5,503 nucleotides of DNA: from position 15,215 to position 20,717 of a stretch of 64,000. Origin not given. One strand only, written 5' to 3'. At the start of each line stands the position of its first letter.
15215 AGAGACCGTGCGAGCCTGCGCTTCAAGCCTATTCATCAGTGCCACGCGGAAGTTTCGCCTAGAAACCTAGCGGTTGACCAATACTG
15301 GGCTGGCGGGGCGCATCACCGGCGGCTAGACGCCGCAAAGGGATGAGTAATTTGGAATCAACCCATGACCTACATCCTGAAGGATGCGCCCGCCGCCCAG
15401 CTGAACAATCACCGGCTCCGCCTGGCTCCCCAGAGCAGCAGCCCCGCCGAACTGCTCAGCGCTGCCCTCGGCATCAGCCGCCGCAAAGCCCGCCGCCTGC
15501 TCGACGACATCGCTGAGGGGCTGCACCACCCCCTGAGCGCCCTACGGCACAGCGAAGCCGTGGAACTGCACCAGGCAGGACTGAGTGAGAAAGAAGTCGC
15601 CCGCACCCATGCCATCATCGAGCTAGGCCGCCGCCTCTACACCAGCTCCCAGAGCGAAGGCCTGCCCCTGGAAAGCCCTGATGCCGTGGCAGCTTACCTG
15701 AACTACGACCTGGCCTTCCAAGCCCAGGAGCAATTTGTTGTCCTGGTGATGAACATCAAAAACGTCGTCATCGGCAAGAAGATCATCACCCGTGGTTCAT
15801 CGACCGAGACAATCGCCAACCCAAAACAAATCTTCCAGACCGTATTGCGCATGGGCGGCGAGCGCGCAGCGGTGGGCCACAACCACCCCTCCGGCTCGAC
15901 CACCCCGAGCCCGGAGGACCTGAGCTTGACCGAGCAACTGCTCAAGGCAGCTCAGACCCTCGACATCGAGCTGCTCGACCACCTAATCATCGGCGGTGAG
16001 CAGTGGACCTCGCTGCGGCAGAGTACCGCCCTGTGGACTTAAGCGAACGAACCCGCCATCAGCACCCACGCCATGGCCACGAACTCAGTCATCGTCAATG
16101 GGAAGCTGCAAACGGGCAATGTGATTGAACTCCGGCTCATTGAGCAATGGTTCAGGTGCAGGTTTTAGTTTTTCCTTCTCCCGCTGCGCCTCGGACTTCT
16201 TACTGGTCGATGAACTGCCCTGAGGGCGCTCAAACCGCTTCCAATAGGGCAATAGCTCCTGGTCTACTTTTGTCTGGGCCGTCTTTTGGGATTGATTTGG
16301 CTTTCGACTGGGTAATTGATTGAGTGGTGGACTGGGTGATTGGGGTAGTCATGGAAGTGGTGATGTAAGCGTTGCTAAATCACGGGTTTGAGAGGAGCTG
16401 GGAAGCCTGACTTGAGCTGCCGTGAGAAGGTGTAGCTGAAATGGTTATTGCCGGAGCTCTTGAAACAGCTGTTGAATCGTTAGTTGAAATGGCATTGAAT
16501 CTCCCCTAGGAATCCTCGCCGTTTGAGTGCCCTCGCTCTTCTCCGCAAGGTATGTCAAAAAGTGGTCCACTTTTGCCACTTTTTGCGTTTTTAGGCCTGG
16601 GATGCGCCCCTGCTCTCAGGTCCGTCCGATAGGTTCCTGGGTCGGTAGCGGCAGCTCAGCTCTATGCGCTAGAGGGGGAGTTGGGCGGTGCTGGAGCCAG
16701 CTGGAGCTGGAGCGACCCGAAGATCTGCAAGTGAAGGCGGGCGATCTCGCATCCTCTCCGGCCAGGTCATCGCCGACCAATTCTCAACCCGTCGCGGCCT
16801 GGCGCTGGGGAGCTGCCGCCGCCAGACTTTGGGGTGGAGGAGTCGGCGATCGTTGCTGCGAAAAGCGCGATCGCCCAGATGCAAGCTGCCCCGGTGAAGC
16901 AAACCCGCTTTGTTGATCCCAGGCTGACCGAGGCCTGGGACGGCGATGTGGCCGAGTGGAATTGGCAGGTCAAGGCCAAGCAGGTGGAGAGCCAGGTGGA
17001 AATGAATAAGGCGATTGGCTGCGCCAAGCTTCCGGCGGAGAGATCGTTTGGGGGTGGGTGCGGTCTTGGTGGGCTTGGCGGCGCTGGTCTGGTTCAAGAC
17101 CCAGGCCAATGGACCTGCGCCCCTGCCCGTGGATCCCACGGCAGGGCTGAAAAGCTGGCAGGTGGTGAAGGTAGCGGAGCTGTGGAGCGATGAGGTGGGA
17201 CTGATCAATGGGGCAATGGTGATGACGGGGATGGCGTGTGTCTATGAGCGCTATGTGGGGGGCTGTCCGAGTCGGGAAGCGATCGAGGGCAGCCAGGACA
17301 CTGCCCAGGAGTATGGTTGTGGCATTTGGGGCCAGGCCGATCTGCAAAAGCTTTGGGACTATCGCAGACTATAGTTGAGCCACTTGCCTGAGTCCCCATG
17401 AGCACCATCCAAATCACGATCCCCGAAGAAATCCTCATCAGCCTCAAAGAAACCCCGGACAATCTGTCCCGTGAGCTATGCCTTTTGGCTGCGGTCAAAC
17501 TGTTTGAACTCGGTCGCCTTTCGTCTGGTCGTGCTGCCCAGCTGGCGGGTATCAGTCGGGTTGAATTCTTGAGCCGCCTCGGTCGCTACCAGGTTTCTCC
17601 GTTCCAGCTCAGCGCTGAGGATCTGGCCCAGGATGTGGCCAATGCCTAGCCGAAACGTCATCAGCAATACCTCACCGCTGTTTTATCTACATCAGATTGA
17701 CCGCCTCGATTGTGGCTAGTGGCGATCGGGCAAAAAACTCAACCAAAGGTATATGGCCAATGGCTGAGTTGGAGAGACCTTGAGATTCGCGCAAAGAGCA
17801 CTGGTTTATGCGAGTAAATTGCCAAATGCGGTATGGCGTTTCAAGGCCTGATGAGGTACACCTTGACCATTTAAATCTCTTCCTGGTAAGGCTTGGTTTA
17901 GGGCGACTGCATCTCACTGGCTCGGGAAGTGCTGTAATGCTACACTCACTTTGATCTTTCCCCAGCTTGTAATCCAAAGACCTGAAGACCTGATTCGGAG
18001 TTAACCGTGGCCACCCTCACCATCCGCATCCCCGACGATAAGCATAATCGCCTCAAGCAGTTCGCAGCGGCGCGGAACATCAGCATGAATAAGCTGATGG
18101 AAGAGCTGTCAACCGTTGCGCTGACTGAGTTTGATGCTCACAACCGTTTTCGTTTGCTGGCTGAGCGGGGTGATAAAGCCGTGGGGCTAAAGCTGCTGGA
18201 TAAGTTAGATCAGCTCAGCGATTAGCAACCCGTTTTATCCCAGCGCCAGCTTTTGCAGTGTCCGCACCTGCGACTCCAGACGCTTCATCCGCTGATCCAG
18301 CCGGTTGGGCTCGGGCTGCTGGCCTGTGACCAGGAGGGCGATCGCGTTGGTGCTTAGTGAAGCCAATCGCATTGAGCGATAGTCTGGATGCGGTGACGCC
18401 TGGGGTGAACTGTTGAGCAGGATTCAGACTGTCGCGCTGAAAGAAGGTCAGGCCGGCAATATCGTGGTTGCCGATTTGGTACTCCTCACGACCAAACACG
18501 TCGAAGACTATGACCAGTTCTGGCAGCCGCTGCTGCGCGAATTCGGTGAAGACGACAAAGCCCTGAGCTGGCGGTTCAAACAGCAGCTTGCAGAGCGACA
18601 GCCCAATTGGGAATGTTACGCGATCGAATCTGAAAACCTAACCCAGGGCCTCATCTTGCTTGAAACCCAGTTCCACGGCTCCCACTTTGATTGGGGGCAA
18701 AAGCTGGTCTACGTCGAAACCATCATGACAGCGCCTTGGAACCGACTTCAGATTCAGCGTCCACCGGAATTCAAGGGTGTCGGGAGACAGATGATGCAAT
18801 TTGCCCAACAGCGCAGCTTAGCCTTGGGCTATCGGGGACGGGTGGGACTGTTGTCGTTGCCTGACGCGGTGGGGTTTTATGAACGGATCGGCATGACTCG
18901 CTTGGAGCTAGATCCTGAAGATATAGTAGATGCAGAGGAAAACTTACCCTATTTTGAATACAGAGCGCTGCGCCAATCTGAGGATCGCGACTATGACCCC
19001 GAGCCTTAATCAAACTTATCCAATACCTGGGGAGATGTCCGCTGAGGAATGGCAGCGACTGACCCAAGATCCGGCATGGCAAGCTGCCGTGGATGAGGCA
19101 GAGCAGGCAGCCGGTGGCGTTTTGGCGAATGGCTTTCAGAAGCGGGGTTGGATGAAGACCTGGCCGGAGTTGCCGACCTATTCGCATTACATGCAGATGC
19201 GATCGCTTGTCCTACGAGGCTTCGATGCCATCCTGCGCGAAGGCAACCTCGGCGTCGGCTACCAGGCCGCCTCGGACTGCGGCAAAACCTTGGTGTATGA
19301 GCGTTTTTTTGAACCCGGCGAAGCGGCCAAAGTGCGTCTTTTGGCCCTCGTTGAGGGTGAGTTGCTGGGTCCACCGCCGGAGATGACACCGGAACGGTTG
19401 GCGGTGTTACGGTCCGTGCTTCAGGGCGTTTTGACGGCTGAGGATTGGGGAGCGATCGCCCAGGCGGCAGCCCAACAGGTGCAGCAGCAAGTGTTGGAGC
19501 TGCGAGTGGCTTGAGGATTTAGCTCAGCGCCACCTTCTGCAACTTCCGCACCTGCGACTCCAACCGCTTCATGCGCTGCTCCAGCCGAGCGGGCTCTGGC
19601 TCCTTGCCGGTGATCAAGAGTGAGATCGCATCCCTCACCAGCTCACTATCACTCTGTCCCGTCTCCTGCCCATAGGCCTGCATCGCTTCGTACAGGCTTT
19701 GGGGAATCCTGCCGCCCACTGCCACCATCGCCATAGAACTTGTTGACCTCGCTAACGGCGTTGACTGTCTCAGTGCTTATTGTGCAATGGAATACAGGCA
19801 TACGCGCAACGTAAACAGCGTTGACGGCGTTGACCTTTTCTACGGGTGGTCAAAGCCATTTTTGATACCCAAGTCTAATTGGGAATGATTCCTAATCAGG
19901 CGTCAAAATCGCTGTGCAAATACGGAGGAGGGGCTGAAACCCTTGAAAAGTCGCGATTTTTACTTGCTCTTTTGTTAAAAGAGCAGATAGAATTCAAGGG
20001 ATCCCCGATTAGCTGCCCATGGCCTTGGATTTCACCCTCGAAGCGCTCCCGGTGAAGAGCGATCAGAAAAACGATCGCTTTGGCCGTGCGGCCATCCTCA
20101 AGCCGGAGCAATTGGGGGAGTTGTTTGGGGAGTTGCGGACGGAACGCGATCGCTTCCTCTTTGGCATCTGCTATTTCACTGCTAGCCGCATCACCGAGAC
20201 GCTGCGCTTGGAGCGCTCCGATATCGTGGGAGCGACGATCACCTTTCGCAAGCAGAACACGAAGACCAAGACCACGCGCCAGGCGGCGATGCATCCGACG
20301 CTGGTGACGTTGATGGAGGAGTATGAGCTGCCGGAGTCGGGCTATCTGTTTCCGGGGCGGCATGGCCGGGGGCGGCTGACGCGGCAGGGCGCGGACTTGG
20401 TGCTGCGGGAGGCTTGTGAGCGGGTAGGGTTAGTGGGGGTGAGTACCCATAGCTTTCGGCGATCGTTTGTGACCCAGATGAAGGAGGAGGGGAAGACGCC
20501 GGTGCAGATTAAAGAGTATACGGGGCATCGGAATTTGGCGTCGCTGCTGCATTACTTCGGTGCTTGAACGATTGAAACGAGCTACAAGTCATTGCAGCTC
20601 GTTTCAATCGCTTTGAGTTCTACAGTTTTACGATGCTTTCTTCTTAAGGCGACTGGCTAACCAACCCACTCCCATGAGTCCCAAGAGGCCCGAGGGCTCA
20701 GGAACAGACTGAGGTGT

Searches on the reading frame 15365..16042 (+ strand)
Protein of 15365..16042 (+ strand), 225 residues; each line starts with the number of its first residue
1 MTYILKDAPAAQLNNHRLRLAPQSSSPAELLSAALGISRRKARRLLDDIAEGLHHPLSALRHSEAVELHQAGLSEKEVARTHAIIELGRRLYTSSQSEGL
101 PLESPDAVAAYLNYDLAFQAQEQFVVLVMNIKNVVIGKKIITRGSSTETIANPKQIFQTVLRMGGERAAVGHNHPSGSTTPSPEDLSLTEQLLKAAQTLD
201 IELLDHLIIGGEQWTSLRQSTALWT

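Call 21: search_protein_families(library=pfam, proteins=[window:15365-16042:+], max_evalue=0.001)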
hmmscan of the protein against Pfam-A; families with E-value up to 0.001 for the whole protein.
window:15365-16042:+ (225 aa): 1 family
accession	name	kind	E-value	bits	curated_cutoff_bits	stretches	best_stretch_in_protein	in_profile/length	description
PF04002.20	RadC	-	6.9e-35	120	22.1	1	103-220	2-119/121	RadC-like JAB domain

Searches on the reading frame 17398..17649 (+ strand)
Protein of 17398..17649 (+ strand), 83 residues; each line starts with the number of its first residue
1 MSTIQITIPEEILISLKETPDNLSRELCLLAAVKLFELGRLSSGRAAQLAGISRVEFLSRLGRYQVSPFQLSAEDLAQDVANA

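Call 80: search_protein_families(library=pfam, proteins=[window:17398-17649:+], max_evalue=1)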
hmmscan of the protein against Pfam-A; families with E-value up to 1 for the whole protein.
window:17398-17649:+ (83 aa): 1 family
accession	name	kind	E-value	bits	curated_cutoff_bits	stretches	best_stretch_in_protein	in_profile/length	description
PF03683.19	UPF0175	-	1.4e-28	98.8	27.9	1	8-82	1-75/75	Uncharacterised protein family (UPF0175)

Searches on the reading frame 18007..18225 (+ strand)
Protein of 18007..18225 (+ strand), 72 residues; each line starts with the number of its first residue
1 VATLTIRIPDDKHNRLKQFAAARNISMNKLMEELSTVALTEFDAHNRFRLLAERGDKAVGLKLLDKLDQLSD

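Call 80: search_protein_families(library=pfam, proteins=[window:18007-18225:+], max_evalue=1)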
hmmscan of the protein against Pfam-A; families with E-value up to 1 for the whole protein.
window:18007-18225:+ (72 aa): 9 families
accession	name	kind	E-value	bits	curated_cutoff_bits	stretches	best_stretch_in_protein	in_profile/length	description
PF22513.2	FitA-like_RHH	-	1.2e-05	25.6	27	1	2-28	1-28/39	Antitoxin FitA-like, ribbon-helix-helix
PF05534.18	HicB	-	0.00075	19.8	21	1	3-33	19-49/51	HicB family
PF01402.27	RHH_1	-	0.0076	16.6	20.5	1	4-34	2-32/39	Ribbon-helix-helix protein, copG family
PF19807.5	DUF6290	-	0.011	16.3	27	1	1-31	1-31/72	Family of unknown function (DUF6290)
PF23807.1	RHH_10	-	0.031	15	27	1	3-34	25-56/84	Ribbon-helix-helix protein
PF09386.16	ParD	-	0.043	14.7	27.3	1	1-28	1-28/80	Antitoxin ParD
PF19891.5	DUF6364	-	0.043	14.7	27.3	1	4-34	5-35/70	Family of unknown function (DUF6364)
PF12441.14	CopG_antitoxin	-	0.1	13.8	28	1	2-33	43-74/79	CopG antitoxin of type II toxin-antitoxin system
PF21220.3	RecQ-1-like_HTH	-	0.2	12.3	27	1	11-37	12-38/51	RecQ-1-like, helix-turn-helix domain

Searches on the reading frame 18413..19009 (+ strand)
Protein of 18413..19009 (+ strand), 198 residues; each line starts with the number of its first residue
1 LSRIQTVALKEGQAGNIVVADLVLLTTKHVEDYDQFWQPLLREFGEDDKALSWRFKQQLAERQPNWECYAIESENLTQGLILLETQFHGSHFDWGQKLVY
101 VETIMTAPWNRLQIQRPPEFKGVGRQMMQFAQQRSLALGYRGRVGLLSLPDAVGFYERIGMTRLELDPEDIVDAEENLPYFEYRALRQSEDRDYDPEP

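Call 10: search_protein_families(library=pfam, proteins=[window:18413-19009:+], max_evalue=0.01)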
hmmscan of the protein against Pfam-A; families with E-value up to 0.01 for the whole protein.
window:18413-19009:+ (198 aa): 3 families
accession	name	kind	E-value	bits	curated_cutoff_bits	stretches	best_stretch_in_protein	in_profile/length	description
PF13673.13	Acetyltransf_10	-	0.00018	21.9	23.6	1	115-165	60-111/128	Acetyltransferase (GNAT) domain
PF13508.13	Acetyltransf_7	-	0.0043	17.8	27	1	121-160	43-81/84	Acetyltransferase (GNAT) domain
PF00583.31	Acetyltransf_1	-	0.008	16.9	20.7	0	121-161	74-116/116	Acetyltransferase (GNAT) family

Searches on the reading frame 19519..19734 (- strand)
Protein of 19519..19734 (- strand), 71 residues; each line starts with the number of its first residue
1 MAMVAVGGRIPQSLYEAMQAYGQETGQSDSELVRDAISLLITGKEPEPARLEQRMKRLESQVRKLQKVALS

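Call 80: search_protein_families(library=pfam, proteins=[window:19519-19734:-], max_evalue=1)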
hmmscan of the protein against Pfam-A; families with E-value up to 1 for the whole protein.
window:19519-19734:- (71 aa): 4 families
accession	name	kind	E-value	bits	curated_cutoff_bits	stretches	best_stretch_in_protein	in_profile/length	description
PF12651.13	RHH_3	-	0.00085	19.7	21.6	1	8-41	7-40/44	Ribbon-helix-helix domain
PF01402.27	RHH_1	-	0.0062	16.9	20.5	1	9-41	5-37/39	Ribbon-helix-helix protein, copG family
PF09006.16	Surfac_D-trimer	-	0.051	13.9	22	1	50-68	3-21/46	Lung surfactant protein D coiled-coil trimerisation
PF14965.11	BRI3BP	-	0.066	13.2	27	1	43-67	153-176/179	Negative regulator of p53/TP53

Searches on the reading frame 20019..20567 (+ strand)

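Call 10: search_protein_families(library=pfam, proteins=[window:20019-20567:+], max_evalue=0.01)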
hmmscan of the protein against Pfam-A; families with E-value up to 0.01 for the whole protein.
window:20019-20567:+ (182 aa): 1 family
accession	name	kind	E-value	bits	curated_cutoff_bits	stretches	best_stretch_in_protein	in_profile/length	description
PF00589.27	Phage_integrase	-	5.4e-20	72.3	27.1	1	27-179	3-165/172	Phage integrase family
